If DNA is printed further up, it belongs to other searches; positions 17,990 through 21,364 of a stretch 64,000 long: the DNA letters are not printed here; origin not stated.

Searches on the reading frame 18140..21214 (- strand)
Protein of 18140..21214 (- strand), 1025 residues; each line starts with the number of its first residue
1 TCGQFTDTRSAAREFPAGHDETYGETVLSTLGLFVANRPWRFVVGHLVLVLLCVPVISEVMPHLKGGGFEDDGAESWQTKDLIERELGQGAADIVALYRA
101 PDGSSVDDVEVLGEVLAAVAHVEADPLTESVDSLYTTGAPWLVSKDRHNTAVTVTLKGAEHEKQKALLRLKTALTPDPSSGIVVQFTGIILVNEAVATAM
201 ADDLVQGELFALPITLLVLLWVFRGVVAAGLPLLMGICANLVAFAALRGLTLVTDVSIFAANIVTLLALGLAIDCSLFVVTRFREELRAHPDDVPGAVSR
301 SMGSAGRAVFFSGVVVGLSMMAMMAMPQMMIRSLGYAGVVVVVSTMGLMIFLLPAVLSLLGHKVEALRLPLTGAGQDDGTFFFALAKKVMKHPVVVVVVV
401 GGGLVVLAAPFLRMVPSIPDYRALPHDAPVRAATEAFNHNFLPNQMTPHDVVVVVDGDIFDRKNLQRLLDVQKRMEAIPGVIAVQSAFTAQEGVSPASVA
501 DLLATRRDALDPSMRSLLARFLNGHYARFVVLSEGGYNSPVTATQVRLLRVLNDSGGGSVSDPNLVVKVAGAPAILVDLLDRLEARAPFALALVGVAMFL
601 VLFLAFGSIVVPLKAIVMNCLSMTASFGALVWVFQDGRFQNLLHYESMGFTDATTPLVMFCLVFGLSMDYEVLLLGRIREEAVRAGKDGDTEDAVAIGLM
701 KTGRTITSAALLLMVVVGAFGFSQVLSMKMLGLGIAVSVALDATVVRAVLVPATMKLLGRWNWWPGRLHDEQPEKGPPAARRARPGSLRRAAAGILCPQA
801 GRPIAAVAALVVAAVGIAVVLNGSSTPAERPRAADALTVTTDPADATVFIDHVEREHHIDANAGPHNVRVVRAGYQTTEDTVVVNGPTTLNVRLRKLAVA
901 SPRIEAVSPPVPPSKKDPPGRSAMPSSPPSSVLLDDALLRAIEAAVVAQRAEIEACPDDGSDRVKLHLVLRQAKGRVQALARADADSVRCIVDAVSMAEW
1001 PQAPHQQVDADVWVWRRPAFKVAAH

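Call 53: search_protein_families(library=pfam, proteins=[window:18140-21214:-], max_evalue=0.00001)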
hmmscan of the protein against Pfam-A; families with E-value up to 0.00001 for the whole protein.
window:18140-21214:- (1025 aa): 1 family
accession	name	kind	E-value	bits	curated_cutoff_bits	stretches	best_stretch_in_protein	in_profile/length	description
PF03176.21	MMPL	-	2.5e-67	227.6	20.5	2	71-364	4-306/333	MMPL family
